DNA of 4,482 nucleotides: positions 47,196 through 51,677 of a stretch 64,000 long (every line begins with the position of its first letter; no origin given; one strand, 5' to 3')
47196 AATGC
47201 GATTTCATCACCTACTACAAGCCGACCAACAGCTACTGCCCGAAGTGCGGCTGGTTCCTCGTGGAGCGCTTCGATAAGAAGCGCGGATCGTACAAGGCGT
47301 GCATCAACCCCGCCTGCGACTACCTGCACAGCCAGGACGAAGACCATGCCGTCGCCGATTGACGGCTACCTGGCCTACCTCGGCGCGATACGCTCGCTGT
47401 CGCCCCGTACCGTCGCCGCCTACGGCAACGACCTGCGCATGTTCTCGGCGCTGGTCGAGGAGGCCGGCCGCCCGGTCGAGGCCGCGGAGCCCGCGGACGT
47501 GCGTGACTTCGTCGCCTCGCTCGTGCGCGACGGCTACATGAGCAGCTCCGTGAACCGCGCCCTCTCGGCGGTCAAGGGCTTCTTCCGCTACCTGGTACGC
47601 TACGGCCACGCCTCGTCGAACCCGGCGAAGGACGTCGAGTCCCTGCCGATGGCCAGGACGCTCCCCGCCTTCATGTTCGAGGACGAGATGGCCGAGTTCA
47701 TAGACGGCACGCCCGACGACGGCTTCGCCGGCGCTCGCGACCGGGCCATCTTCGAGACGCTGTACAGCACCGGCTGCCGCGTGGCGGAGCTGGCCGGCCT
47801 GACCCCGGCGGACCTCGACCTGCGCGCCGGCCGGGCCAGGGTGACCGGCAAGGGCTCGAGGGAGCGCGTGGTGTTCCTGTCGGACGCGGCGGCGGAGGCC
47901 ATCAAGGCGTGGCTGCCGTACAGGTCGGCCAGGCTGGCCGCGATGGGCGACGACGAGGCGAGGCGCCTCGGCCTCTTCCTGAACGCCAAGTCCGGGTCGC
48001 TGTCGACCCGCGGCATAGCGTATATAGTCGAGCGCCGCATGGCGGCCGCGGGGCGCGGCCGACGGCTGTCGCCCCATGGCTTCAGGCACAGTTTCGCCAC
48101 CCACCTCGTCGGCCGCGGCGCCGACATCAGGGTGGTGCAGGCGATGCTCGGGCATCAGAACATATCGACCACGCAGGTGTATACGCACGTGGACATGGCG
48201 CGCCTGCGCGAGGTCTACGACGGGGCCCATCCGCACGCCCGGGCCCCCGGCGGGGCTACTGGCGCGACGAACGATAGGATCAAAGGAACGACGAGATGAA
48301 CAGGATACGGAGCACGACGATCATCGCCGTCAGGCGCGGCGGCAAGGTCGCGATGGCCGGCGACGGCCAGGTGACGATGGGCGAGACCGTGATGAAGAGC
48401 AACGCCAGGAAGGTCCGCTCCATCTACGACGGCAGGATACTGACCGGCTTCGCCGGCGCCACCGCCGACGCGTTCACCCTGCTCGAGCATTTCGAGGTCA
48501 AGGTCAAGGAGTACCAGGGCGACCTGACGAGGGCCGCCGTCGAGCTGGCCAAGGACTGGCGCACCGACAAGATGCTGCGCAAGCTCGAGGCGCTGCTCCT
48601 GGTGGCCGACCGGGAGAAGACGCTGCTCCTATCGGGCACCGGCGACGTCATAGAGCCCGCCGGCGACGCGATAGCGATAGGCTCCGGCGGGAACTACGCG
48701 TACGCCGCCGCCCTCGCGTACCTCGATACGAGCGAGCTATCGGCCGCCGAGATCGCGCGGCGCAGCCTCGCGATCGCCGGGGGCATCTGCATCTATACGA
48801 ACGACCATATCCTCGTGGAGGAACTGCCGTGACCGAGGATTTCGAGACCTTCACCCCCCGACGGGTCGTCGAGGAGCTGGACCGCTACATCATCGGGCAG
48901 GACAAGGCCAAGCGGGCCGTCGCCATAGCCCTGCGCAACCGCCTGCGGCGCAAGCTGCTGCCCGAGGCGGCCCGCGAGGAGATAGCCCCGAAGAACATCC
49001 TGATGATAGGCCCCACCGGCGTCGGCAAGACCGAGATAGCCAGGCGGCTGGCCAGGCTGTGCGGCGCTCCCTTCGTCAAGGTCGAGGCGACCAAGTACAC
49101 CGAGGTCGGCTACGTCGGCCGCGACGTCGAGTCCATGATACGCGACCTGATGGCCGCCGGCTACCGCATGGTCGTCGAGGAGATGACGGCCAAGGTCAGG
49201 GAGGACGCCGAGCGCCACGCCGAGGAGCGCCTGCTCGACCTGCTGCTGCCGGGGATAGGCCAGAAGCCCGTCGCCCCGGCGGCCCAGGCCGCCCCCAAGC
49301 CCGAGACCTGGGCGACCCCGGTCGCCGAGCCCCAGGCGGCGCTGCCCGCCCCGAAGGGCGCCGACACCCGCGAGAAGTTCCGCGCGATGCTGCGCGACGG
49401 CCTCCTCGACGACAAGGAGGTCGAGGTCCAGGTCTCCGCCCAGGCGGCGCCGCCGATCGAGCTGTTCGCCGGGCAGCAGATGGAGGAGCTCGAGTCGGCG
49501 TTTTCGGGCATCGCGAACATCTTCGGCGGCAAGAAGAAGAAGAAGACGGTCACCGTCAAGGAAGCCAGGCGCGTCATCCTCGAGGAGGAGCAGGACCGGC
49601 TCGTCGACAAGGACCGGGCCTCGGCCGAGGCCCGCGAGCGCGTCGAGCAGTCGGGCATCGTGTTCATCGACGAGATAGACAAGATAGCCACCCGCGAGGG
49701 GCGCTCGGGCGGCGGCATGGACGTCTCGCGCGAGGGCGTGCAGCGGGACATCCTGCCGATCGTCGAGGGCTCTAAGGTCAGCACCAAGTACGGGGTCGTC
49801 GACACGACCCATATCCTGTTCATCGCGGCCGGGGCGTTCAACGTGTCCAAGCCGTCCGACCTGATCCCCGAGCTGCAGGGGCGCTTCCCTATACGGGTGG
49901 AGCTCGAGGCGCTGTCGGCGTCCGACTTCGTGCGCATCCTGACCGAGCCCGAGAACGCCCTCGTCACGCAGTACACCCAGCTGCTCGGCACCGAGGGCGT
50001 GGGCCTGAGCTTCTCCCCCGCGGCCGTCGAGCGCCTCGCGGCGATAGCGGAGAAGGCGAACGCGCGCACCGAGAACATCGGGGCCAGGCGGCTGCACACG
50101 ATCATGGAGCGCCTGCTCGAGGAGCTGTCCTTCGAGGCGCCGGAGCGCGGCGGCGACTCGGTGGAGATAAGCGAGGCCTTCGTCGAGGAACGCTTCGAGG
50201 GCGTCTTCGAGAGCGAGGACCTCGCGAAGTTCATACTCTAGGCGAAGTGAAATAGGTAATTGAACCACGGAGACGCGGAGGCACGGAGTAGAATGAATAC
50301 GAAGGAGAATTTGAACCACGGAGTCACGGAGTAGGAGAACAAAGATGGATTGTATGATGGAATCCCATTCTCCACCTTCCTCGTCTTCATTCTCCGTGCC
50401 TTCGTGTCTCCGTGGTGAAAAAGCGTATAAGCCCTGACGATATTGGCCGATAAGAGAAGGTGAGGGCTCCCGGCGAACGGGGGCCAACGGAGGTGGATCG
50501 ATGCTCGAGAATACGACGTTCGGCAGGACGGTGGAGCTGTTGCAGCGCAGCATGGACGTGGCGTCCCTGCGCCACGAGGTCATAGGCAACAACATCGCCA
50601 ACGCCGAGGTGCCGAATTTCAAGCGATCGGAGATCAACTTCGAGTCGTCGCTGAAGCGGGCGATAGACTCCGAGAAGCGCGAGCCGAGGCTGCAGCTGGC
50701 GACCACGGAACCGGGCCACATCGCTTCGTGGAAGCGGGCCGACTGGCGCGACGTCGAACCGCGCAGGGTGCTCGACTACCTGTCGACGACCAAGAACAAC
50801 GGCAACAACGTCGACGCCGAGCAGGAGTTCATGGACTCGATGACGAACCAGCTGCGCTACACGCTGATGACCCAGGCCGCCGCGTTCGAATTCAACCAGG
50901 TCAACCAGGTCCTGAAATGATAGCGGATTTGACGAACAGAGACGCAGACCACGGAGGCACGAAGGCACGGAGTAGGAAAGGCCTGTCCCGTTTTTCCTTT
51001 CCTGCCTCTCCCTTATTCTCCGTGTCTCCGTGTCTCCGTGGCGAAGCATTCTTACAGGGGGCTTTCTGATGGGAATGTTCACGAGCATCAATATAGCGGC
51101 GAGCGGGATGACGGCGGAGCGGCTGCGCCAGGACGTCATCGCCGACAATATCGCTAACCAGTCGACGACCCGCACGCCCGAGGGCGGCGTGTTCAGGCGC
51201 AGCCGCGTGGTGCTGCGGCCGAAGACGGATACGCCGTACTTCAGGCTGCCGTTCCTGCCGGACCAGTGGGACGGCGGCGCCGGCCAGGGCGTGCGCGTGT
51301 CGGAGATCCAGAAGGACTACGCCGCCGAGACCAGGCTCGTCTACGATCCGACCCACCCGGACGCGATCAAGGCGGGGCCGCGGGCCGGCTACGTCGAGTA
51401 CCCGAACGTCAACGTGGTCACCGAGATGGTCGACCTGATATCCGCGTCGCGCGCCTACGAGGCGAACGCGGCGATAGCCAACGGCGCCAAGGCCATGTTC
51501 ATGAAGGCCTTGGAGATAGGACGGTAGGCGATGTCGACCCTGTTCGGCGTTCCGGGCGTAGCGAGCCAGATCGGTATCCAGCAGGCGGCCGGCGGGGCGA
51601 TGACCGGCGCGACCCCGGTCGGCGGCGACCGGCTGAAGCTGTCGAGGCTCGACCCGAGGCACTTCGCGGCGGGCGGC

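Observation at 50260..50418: Long nested palindromic element built from 8-bp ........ units between hslU and the flagellar promoter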

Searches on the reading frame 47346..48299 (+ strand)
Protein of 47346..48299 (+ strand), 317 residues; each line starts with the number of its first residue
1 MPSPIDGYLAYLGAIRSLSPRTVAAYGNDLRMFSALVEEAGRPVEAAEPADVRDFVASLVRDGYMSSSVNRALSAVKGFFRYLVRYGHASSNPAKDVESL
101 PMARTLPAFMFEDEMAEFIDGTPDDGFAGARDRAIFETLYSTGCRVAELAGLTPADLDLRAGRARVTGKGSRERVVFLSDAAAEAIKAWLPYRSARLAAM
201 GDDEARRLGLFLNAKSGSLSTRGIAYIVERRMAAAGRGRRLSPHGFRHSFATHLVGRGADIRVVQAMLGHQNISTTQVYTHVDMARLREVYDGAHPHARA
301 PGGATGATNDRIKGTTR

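Call 20: search_protein_families(library=pfam, proteins=[window:47346-48299:+])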
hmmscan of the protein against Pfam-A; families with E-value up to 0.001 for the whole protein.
window:47346-48299:+ (317 aa): 3 families
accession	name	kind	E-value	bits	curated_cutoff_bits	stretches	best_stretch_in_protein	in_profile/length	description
PF00589.27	Phage_integrase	-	3.7e-41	141.2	27.1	1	111-285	4-171/172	Phage integrase family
PF02899.23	Phage_int_SAM_1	-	6.4e-20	71.7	22.3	1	5-85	1-81/83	Phage integrase, N-terminal SAM-like domain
PF13495.12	Phage_int_SAM_4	-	5.5e-08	33.5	27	1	15-84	11-79/85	Phage integrase, N-terminal SAM-like domain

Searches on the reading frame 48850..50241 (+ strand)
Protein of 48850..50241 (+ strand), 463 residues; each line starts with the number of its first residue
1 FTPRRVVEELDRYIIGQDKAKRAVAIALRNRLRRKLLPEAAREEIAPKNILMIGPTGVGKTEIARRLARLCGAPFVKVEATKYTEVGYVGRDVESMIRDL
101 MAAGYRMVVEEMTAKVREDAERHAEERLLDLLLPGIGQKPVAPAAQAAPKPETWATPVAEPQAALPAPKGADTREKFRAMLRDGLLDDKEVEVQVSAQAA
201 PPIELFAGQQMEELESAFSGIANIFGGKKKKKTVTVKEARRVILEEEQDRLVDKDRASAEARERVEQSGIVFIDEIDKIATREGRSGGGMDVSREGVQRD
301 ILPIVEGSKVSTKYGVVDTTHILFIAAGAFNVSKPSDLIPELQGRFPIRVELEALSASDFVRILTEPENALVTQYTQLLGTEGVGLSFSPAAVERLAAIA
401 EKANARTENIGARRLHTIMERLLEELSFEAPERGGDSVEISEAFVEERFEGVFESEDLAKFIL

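Call 20: search_protein_families(library=pfam, proteins=[window:48850-50241:+])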
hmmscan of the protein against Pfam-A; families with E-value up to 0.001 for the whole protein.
window:48850-50241:+ (463 aa): 11 families
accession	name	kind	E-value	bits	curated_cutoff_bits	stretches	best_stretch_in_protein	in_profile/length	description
PF07724.20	AAA_2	-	1.5e-34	119.9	27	2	211-349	16-166/166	AAA domain (Cdc48 subfamily)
PF00004.35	AAA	-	1.6e-16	61.4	21.2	2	50-132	1-88/131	ATPase family associated with various cellular activities (AAA)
PF07728.20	AAA_5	-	9.3e-08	32.6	22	1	49-85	1-38/139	AAA domain (dynein-related subfamily)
PF13401.12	AAA_22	-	2.4e-05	25.1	27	0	49-118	7-77/130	AAA domain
PF13238.12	AAA_18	-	4.3e-05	24.4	29.4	1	50-138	1-82/128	AAA domain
PF13521.12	AAA_28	-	5.2e-05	24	27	1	50-118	2-71/164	AAA domain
PF00493.29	MCM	-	7.5e-05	22.4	23.3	0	5-79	17-90/224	MCM P-loop domain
PF00270.35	DEAD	-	0.00012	22.3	26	0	46-65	13-32/167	DEAD/DEAH box helicase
PF01078.27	Mg_chelatase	-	0.00025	20.9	20.3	0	48-81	23-55/207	Magnesium chelatase, subunit ChlI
PF13191.12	AAA_16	-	0.00026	22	32.6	0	46-181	23-124/167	AAA ATPase domain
PF05496.18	RuvB_N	-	0.00091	19.5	27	0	15-74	10-60/159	Holliday junction DNA helicase RuvB P-loop domain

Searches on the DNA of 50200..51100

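Call 14: search_rna_families(source=window, start=50200, end=51100, threshold=evalue, max_evalue=10, show_alignments=2)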
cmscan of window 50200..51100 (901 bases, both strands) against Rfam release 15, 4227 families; matches with E-value up to 10: 20.
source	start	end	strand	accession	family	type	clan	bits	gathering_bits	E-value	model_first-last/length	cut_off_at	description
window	50938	51052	-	RF03792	MIR6462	Gene; miRNA;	-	26.1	96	0.037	1-119/119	no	MIR6462 microRNA precursor family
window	50948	51042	+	RF03629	mir-641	Gene; miRNA;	-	25.5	100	0.024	1-98/98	no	mir-641 microRNA precursor family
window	50952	51039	+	RF04083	MIR528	Gene; miRNA;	-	24.7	62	0.017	1-89/89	no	MIR528 microRNA precursor family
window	50952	51038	+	RF03964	mir-H1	Gene; miRNA;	-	23.6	97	0.29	1-85/85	no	mir-H1 microRNA precursor family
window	50310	50421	-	RF03792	MIR6462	Gene; miRNA;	-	22.7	96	0.24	1-119/119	no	MIR6462 microRNA precursor family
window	50952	51038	-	RF03964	mir-H1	Gene; miRNA;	-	22.5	97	0.49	1-85/85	no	mir-H1 microRNA precursor family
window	50269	50411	+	RF03792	MIR6462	Gene; miRNA;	-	22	96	0.34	1-119/119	no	MIR6462 microRNA precursor family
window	50331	50399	+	RF03778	mir-483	Gene; miRNA;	-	20.6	60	0.48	1-75/75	no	mir-483 microRNA precursor family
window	50946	51044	+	RF03846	mir-4861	Gene; miRNA;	-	17.8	100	1.2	1-94/94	no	mir-4861 microRNA precursor family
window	50941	51049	+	RF03375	MIR1094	Gene; miRNA;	-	17.6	80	1.2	1-104/104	no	MIR1094 microRNA precursor family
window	50953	51029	+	RF03946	mir-3132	Gene; miRNA;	-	17.5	84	5.7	1-75/75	no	mir-3132 microRNA precursor family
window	50326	50405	-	RF03964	mir-H1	Gene; miRNA;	-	17.3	97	7.4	1-85/85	no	mir-H1 microRNA precursor family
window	50949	51041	+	RF03777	MIR533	Gene; miRNA;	-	17.1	80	1.3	12-114/125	no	MIR533 microRNA precursor family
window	50319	50404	+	RF03964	mir-H1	Gene; miRNA;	-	16.8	97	9.7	1-85/85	no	mir-H1 microRNA precursor family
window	50951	51039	+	RF03792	MIR6462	Gene; miRNA;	-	16.3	96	7.7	1-119/119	no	MIR6462 microRNA precursor family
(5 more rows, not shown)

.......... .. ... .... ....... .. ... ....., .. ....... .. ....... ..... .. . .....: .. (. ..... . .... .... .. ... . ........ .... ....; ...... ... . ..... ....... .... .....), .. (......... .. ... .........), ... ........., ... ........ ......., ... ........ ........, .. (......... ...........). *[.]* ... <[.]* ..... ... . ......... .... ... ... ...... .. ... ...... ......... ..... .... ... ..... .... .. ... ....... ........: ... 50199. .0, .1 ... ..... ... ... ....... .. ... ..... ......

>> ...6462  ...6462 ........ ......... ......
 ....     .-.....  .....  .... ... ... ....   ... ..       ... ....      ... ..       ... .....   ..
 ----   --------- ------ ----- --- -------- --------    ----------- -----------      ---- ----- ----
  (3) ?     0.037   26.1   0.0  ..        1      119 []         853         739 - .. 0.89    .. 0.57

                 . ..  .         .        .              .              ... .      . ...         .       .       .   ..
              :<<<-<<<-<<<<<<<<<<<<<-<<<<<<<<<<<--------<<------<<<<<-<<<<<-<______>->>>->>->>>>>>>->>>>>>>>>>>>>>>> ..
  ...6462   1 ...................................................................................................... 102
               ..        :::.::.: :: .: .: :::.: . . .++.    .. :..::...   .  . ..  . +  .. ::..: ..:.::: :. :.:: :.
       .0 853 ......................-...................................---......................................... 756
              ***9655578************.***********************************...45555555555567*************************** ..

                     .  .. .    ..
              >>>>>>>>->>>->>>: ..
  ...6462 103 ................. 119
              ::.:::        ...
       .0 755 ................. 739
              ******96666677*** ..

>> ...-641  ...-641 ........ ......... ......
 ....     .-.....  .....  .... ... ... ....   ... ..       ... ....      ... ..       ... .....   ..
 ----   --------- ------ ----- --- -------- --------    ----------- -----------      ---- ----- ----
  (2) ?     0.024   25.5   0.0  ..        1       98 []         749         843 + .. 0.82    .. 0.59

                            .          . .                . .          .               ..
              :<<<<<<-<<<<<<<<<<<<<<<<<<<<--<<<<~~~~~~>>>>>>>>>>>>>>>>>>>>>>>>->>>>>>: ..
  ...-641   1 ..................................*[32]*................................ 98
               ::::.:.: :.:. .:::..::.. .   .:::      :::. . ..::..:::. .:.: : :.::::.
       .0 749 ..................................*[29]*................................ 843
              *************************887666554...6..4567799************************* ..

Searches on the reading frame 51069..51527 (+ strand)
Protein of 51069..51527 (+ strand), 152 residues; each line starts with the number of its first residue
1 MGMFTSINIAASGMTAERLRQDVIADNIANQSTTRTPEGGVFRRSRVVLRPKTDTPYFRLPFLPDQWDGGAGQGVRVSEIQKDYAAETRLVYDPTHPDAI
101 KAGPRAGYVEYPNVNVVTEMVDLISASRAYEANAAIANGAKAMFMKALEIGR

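Call 20: search_protein_families(library=pfam, proteins=[window:51069-51527:+])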
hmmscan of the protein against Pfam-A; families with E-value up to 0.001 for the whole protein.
window:51069-51527:+ (152 aa): 2 families
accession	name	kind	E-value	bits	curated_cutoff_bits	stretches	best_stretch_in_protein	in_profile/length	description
PF06429.18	Flg_bbr_C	-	9.3e-15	54.3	23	1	106-149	2-45/46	Flagellar basal body rod FlgEFG protein C-terminal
PF00460.25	Flg_bb_rod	-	2.3e-08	34.2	20.7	1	7-34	1-28/31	Flagella basal body rod protein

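Call 44: find_homologous_proteins(query=window:51069-51527:+, max_evalue=1e-20)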
Query window:51069-51527:+ (152 aa): 7723 proteins with E <= 1e-20 among 8000 candidates; the best 120 are listed.
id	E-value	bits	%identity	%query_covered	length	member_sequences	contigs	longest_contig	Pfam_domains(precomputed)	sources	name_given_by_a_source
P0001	7.3e-87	307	91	100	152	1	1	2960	PF06429.19,PF00460.26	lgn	-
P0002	2.6e-86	305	91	100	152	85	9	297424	PF06429.19,PF00460.26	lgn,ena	-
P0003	1.3e-85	302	89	100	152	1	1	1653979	PF06429.19,PF00460.26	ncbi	ncbi:flagellar basal body rod protein FlgC [Spirochaetota bacterium]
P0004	3.6e-85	301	89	100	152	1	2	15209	PF06429.19,PF00460.26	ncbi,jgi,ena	-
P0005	8.9e-84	297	88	100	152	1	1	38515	PF06429.19,PF00460.26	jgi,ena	-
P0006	2.4e-83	295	88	100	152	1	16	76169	PF06429.19,PF00460.26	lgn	-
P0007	4.2e-81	288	86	100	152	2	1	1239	PF06429.19,PF00460.26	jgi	-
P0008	7.5e-81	287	84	100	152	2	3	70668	PF06429.19,PF00460.26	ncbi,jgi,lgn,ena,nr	ncbi:MAG: flagellar basal body rod protein FlgC [Spirochaetes bacterium]|nr:flagellar basal body rod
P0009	3.1e-80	285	86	100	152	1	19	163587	PF06429.19,PF00460.26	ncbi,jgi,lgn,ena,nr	ncbi:MAG: flagellar basal body rod protein FlgC [Spirochaetes bacterium GWD1_61_31]|nr:MAG: flagella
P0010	1.0e-79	283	84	100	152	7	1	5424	PF06429.19,PF00460.26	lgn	-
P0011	7.4e-78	277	82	100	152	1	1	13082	PF06429.19,PF00460.26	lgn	-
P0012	2.0e-77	276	82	100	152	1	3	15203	PF06429.19,PF00460.26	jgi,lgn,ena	-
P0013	2.7e-77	276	82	100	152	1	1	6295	PF06429.19,PF00460.26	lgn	-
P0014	3.0e-77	275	82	100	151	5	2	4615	PF06429.19,PF00460.26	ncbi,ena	-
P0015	4.2e-77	275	82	100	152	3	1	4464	PF06429.19,PF00460.26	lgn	-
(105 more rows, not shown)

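Call 45: find_encoding_contigs(protein=P0002, flank=2500, max_places=2)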
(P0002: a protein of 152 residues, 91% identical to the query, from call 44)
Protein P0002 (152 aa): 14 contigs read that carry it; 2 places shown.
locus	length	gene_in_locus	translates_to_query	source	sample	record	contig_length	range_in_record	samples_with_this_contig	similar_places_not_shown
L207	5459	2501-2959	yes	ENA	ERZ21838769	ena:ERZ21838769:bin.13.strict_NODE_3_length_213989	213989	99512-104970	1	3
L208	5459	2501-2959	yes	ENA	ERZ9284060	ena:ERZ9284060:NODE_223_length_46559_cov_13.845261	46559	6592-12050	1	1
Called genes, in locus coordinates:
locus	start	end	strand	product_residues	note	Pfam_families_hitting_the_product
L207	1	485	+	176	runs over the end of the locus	PF00227:Proteasome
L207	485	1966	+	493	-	PF00270:DEAD (faint), PF00004:AAA (weak), PF07728:AAA_5 (faint), PF07724:AAA_2, PF00004:AAA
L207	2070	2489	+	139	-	PF00460:Flg_bb_rod (weak)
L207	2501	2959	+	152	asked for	PF00460:Flg_bb_rod (weak), PF06429:Flg_bbr_C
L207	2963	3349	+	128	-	PF02049:FliE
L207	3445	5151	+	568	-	PF01514:YscJ_FliF, PF08345:YscJ_FliF_C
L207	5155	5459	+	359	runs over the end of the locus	PF03448:MgtE_N (faint), PF14842:FliG_N, PF14841:FliG_M, PF14842:FliG_N, PF01706:FliG_C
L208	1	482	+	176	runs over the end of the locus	PF00227:Proteasome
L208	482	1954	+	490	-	PF00004:AAA (weak), PF07728:AAA_5 (weak), PF07724:AAA_2, PF00004:AAA (weak)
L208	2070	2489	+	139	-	PF00460:Flg_bb_rod (weak)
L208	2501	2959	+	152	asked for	PF00460:Flg_bb_rod (weak), PF06429:Flg_bbr_C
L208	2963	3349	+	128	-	PF02049:FliE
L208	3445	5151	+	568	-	PF01514:YscJ_FliF, PF08345:YscJ_FliF_C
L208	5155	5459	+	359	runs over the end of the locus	PF03448:MgtE_N (faint), PF14842:FliG_N, PF14841:FliG_M, PF14842:FliG_N, PF01706:FliG_C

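Call 46: find_encoding_contigs(protein=P0003, flank=2500, max_places=2)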
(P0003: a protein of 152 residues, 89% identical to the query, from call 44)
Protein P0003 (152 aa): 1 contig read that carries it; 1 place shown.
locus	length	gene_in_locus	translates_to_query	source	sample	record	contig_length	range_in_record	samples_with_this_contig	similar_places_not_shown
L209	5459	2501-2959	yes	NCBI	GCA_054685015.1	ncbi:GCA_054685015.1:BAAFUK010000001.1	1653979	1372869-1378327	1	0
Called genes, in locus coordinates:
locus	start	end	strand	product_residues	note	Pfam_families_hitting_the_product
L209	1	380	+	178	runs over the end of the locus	PF00227:Proteasome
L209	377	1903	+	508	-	-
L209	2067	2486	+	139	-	-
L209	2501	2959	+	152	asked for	PF00460:Flg_bb_rod (weak), PF06429:Flg_bbr_C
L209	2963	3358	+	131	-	PF02049:FliE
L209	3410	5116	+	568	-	PF01514:YscJ_FliF, PF08345:YscJ_FliF_C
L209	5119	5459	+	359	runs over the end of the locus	PF03448:MgtE_N (faint), PF14842:FliG_N, PF14841:FliG_M, PF14842:FliG_N, PF01706:FliG_C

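Call 47: find_encoding_contigs(protein=P0006, flank=2500, max_places=2)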
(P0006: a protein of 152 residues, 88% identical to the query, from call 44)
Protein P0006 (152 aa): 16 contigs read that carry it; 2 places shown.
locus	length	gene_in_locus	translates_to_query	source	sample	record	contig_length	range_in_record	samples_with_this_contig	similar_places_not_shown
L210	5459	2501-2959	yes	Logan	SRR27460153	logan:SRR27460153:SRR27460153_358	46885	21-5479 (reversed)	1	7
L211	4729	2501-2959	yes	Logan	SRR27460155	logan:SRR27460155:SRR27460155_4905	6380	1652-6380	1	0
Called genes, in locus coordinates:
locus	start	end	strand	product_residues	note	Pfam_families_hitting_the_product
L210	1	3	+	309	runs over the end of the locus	PF02899:Phage_int_SAM_1, PF13495:Phage_int_SAM_4, PF00589:Phage_integrase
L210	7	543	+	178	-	PF00227:Proteasome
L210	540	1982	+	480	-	PF00004:AAA (weak), PF07728:AAA_5 (faint), PF13401:AAA_22 (faint), PF07724:AAA_2, PF00004:AAA (weak)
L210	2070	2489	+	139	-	-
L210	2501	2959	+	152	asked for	PF00460:Flg_bb_rod, PF06429:Flg_bbr_C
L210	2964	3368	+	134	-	PF02049:FliE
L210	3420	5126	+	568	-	PF01514:YscJ_FliF, PF08345:YscJ_FliF_C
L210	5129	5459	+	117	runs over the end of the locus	?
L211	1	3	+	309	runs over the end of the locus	PF02899:Phage_int_SAM_1, PF13495:Phage_int_SAM_4, PF00589:Phage_integrase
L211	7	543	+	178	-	PF00227:Proteasome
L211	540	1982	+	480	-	PF00004:AAA (weak), PF07728:AAA_5 (faint), PF13401:AAA_22 (faint), PF07724:AAA_2, PF00004:AAA (weak)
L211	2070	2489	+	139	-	-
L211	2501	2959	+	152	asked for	PF00460:Flg_bb_rod, PF06429:Flg_bbr_C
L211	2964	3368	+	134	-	PF02049:FliE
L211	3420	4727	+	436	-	?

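Call 48: find_encoding_contigs(protein=P0009, flank=2500, max_places=2)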
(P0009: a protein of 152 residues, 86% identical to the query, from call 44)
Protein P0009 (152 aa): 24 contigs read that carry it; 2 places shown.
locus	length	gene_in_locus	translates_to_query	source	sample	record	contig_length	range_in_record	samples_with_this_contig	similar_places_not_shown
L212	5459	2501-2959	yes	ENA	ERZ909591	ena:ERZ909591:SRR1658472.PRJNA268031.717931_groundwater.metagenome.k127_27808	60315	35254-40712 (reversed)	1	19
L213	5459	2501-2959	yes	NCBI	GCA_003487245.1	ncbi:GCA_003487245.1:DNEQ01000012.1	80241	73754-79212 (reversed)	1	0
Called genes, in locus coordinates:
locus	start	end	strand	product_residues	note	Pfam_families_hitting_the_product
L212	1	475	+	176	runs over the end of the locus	PF00227:Proteasome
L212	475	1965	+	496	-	-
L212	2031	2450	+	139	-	PF00460:Flg_bb_rod (weak)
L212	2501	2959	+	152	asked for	PF00460:Flg_bb_rod (weak), PF06429:Flg_bbr_C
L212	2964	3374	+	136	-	PF02049:FliE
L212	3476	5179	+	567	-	PF01514:YscJ_FliF, PF08345:YscJ_FliF_C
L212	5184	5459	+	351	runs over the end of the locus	PF03448:MgtE_N (faint), PF14842:FliG_N, PF14841:FliG_M, PF14842:FliG_N, PF01706:FliG_C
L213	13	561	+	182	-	PF00227:Proteasome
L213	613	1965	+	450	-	PF00004:AAA (weak), PF07728:AAA_5 (weak), PF07724:AAA_2, PF00004:AAA (weak)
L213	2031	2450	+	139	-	PF00460:Flg_bb_rod (weak)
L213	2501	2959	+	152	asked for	PF00460:Flg_bb_rod (weak), PF06429:Flg_bbr_C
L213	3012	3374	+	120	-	PF02049:FliE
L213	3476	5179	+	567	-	PF01514:YscJ_FliF, PF08345:YscJ_FliF_C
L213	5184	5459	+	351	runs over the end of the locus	PF03448:MgtE_N (faint), PF14842:FliG_N, PF14841:FliG_M, PF14842:FliG_N, PF01706:FliG_C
